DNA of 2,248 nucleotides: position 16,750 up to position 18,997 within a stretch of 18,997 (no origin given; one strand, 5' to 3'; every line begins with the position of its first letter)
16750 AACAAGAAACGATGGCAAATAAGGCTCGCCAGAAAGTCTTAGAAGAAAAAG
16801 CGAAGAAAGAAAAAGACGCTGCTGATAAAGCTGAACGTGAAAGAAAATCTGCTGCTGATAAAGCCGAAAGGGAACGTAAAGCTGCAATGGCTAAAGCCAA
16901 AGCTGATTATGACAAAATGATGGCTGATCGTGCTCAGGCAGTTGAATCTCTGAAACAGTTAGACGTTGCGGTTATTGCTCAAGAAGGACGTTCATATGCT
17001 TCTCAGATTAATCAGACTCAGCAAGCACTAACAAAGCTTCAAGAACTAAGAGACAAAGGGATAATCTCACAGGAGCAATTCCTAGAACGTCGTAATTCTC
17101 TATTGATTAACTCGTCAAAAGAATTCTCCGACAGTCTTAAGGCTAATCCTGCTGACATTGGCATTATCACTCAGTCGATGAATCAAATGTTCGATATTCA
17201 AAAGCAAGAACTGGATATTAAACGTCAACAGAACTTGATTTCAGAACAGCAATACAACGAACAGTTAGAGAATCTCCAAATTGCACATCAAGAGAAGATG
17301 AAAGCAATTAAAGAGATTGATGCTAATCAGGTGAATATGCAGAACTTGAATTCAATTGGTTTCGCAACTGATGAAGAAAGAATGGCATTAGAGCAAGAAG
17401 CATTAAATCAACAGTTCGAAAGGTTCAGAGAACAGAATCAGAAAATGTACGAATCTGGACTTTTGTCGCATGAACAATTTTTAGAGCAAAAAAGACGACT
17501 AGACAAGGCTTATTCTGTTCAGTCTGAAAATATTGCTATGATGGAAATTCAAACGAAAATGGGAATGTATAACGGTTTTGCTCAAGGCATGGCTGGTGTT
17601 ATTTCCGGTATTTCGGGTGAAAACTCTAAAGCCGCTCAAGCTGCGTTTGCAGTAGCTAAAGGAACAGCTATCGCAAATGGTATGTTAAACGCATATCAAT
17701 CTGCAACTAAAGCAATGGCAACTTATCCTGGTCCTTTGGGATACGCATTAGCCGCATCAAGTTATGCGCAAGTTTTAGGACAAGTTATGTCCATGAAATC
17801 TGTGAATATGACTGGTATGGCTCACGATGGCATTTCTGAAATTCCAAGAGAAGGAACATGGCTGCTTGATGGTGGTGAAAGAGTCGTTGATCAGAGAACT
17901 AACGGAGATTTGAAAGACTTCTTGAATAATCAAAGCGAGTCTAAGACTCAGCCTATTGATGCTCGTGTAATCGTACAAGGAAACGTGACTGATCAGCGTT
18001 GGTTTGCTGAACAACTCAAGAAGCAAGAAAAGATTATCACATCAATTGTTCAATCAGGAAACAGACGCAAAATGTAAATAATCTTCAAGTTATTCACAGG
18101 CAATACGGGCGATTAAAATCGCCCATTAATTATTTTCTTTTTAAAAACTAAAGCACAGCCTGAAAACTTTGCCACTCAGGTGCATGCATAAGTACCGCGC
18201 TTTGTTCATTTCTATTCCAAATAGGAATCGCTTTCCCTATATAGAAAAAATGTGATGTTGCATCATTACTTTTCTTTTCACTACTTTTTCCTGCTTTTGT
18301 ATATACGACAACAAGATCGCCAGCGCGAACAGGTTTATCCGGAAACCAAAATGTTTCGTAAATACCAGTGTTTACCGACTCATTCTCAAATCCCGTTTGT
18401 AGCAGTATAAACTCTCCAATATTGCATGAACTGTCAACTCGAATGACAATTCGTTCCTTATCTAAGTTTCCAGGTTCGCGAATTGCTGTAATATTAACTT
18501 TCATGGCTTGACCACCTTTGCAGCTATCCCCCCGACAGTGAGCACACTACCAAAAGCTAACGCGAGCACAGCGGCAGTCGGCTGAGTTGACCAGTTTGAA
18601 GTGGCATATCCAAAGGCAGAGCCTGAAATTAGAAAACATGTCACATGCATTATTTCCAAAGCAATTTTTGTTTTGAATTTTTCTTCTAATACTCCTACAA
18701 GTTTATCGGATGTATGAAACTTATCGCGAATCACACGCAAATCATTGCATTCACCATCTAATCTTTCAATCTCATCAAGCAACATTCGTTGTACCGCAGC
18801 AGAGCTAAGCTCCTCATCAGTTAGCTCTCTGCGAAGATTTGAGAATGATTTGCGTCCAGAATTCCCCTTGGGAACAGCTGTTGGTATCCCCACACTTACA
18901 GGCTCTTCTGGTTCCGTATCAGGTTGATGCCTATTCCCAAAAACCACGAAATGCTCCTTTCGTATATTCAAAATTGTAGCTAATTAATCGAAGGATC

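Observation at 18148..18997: Convergent minus-strand two-gene cassette with non-phage-like codon usage at the end of the tail module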

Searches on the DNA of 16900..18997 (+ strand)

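Call 10: search_dna_similar(query=window:17000-18997:+, collection=phages, mode=near, max_rows=30)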
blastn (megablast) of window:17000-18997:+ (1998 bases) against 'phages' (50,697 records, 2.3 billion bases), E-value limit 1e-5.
No match.

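Call 13: search_dna_similar(query=window:18078-18997:+, collection=ecoli_genomes, mode=near, max_rows=25, rows=spread)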
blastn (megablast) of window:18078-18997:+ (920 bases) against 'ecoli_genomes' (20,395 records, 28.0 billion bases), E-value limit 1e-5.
Records with a match: 4; places in all: 4; records where one place covers at least 80% of the query: 4.
Genomes with a match: 4 of 5426; with a place that covers at least 80% of the query: 4. Places per genome that has any: lowest 1, median 1, highest 1. On chromosomes: 4 places; on plasmids: 0.
Best place of each record, by identity: 90-95% 4.
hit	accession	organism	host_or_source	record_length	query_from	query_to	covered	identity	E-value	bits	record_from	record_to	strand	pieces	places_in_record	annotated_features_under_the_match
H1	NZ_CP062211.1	Escherichia coli strain L3Cip3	river water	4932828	25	907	96%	91.2%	0e+0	1195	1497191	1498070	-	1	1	hypothetical protein (x2)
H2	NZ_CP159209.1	Escherichia coli strain EN-1077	Homo sapiens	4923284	25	907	96%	91.2%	0e+0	1195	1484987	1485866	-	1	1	hypothetical protein (x2)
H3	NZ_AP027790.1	Escherichia coli strain 2017.06.05CC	Homo sapiens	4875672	25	901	95%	91.4%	0e+0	1195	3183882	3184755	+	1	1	hypothetical protein (x2)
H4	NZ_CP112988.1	Escherichia coli strain E-93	missing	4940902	25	901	95%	91.4%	0e+0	1195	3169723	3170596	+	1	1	hypothetical protein (x2)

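Call 14: get_annotated_region(hit=H1, flank=8000)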
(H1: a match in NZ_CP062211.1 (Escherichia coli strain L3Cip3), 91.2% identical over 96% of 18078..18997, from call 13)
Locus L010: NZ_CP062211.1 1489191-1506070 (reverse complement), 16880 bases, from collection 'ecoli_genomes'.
description: Escherichia coli strain L3Cip3 chromosome, complete genome
organism: Escherichia coli strain L3Cip3 (NCBI taxid 562)
replicon: chromosome; assembly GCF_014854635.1
host: -; source: river water; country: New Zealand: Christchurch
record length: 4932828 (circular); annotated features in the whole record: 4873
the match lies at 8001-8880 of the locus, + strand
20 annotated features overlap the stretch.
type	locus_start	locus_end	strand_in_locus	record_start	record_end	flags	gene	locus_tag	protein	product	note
CDS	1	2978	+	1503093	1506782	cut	-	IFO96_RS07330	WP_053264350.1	phage tail tip fiber protein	-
CDS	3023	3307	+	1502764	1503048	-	-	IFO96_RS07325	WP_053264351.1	hypothetical protein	-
CDS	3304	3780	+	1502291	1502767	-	-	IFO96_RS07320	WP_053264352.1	endonuclease domain-containing protein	-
CDS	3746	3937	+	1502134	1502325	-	-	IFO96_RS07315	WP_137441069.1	hypothetical protein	-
CDS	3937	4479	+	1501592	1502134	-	-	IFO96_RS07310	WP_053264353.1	hypothetical protein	-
CDS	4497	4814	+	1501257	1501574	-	-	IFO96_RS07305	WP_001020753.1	hypothetical protein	-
CDS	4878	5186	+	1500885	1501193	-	-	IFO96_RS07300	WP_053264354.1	hypothetical protein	-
CDS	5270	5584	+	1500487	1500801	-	-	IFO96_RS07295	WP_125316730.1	hypothetical protein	-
CDS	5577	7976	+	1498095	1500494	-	-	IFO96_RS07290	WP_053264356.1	hypothetical protein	-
CDS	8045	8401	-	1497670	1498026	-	-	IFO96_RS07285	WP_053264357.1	hypothetical protein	-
CDS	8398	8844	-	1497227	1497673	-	-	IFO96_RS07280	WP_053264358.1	hypothetical protein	-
CDS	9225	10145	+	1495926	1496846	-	ldtB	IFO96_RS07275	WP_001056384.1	L,D-transpeptidase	-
CDS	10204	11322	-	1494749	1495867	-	ybiR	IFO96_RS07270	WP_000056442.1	anion transporter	-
CDS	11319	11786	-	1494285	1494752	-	mntR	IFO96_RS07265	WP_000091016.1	manganese-binding transcriptional regulator MntR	-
CDS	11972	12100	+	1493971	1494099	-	mntS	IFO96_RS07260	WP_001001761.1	manganase accumulation protein MntS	-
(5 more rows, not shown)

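Call 15: get_annotated_region(hit=H3, flank=8000)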
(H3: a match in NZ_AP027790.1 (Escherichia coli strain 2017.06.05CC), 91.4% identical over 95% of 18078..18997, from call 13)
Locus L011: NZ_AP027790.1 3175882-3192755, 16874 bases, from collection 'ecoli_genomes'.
description: Escherichia coli strain 2017.06.05CC chromosome, complete genome
organism: Escherichia coli strain 2017.06.05CC (NCBI taxid 562)
replicon: chromosome; assembly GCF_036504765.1
host: Homo sapiens; source: feces; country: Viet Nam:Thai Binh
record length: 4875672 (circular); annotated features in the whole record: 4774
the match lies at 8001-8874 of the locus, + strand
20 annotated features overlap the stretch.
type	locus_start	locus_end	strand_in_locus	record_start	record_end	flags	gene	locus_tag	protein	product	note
CDS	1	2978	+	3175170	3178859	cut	-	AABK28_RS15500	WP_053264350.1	phage tail tip fiber protein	-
CDS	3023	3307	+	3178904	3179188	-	-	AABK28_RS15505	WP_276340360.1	hypothetical protein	-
CDS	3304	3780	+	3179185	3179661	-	-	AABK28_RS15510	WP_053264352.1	endonuclease domain-containing protein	-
CDS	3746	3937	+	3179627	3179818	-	-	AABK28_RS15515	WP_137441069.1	hypothetical protein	-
CDS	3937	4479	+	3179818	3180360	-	-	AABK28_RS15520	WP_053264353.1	hypothetical protein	-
CDS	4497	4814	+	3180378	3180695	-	-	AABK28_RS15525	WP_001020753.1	hypothetical protein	-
CDS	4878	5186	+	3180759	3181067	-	-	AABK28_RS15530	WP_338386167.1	cytochrome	-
CDS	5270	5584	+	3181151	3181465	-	-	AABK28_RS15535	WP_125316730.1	hypothetical protein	-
CDS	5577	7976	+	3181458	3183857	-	-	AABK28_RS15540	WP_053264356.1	hypothetical protein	-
CDS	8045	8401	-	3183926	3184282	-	-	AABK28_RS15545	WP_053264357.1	hypothetical protein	-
CDS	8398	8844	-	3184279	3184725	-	-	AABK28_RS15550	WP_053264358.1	hypothetical protein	-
CDS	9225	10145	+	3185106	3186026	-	ldtB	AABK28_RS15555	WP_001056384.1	L,D-transpeptidase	-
CDS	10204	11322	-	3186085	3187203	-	ybiR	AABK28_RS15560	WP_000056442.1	anion transporter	-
CDS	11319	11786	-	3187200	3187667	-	mntR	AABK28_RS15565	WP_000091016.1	manganese-binding transcriptional regulator MntR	-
CDS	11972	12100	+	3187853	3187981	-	mntS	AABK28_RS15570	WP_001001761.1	manganase accumulation protein MntS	-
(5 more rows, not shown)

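Call 99: search_dna_similar(query=window:16900-18077:+, collection=ecoli_genomes, mode=distant, max_rows=30, max_evalue=1e-20)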
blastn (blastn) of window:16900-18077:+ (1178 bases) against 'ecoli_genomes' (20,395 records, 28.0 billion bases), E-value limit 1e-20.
Records with a match: 7; places in all: 7; records where one place covers at least 80% of the query: 0.
Genomes with a match: 7 of 5426; with a place that covers at least 80% of the query: 0. Places per genome that has any: lowest 1, median 1, highest 1. On chromosomes: 7 places; on plasmids: 0.
Best place of each record, by identity: 80-90% 1; 60-80% 6.
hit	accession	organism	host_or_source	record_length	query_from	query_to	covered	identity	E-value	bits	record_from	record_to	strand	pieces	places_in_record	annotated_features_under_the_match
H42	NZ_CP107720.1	Escherichia coli strain 2021CK-01361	Homo sapiens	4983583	403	1178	66%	73.1%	2e-119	439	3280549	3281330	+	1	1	hypothetical protein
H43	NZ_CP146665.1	Escherichia coli strain MS 115-1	Homo sapiens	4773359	403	1178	66%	73.1%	2e-119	439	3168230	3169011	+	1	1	hypothetical protein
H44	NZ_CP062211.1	Escherichia coli strain L3Cip3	river water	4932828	459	1178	61%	71.3%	2e-93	353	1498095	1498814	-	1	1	hypothetical protein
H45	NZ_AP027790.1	Escherichia coli strain 2017.06.05CC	Homo sapiens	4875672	459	1178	61%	71.3%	2e-93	353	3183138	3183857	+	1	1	hypothetical protein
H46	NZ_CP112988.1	Escherichia coli strain E-93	missing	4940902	459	1178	61%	71.3%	2e-93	353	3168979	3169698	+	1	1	hypothetical protein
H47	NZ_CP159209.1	Escherichia coli strain EN-1077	Homo sapiens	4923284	459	1178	61%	71.3%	2e-93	353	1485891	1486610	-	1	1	hypothetical protein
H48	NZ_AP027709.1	Escherichia coli strain PSS-15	Homo sapiens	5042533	452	1022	48%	81.8%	2e-156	562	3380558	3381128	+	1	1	hypothetical protein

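Call 100: get_annotated_region(hit=H42, flank=5000)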
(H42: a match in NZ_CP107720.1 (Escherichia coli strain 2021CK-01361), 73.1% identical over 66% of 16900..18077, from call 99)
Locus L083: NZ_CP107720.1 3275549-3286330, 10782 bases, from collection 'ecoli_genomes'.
description: Escherichia coli strain 2021CK-01361 chromosome, complete genome
organism: Escherichia coli strain 2021CK-01361 (NCBI taxid 562)
replicon: chromosome; assembly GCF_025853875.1
host: Homo sapiens; source: Rectal Swab; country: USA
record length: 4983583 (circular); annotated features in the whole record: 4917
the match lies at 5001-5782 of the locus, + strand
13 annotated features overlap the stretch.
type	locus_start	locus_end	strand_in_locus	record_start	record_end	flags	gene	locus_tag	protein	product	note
CDS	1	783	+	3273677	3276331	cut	-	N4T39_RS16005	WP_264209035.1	DUF1983 domain-containing protein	-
CDS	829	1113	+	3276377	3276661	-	-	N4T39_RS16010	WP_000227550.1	hypothetical protein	-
CDS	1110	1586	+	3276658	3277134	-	-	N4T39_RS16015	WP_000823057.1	endonuclease domain-containing protein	-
CDS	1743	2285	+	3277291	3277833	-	-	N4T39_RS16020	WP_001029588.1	hypothetical protein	-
CDS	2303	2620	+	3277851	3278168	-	-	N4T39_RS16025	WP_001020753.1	hypothetical protein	-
CDS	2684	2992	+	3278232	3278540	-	-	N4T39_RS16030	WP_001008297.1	hypothetical protein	-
CDS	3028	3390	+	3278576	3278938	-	-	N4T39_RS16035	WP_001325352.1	hypothetical protein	-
CDS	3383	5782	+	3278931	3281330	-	-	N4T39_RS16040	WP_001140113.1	hypothetical protein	-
CDS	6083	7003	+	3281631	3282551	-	ldtB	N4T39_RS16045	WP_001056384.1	L,D-transpeptidase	-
CDS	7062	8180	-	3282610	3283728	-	ybiR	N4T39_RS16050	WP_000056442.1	anion transporter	-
CDS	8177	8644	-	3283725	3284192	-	mntR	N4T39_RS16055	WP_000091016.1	manganese-binding transcriptional regulator MntR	-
CDS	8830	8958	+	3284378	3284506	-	mntS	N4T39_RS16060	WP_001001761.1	manganase accumulation protein MntS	-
CDS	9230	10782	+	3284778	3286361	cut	opgE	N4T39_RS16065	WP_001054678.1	phosphoethanolamine transferase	-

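Call 101: get_annotated_region(hit=H48, flank=5000)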
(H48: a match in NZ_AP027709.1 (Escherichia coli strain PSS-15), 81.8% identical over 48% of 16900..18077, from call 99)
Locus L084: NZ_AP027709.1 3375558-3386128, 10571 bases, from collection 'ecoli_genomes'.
description: Escherichia coli strain PSS-15 chromosome, complete genome
organism: Escherichia coli strain PSS-15 (NCBI taxid 562)
replicon: chromosome; assembly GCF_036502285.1
host: Homo sapiens; source: feces; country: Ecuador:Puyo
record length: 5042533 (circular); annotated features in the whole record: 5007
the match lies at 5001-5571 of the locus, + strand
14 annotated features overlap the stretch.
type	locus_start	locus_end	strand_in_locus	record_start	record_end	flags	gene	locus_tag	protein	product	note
CDS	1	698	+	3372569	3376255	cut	-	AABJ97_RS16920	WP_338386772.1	phage tail tip fiber protein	-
CDS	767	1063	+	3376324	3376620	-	-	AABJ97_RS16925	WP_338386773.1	hypothetical protein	-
CDS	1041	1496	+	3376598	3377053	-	-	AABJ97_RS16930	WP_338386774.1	endonuclease domain-containing protein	-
CDS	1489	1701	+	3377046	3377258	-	-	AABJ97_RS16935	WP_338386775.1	hypothetical protein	-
CDS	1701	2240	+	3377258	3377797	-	-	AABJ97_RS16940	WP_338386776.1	hypothetical protein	-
CDS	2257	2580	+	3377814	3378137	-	-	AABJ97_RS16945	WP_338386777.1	hypothetical protein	-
CDS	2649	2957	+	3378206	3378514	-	-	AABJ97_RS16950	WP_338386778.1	cytochrome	-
CDS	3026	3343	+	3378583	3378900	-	-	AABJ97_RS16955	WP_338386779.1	hypothetical protein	-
CDS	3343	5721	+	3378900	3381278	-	-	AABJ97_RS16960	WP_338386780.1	hypothetical protein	-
CDS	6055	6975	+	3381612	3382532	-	ldtB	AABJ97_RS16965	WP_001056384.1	L,D-transpeptidase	-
CDS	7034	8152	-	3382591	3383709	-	ybiR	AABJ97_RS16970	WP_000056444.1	anion transporter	-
CDS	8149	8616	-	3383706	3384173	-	mntR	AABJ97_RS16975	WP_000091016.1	manganese-binding transcriptional regulator MntR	-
CDS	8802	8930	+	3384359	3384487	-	mntS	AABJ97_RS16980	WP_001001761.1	manganase accumulation protein MntS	-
CDS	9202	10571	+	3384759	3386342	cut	opgE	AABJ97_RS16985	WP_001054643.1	phosphoethanolamine transferase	-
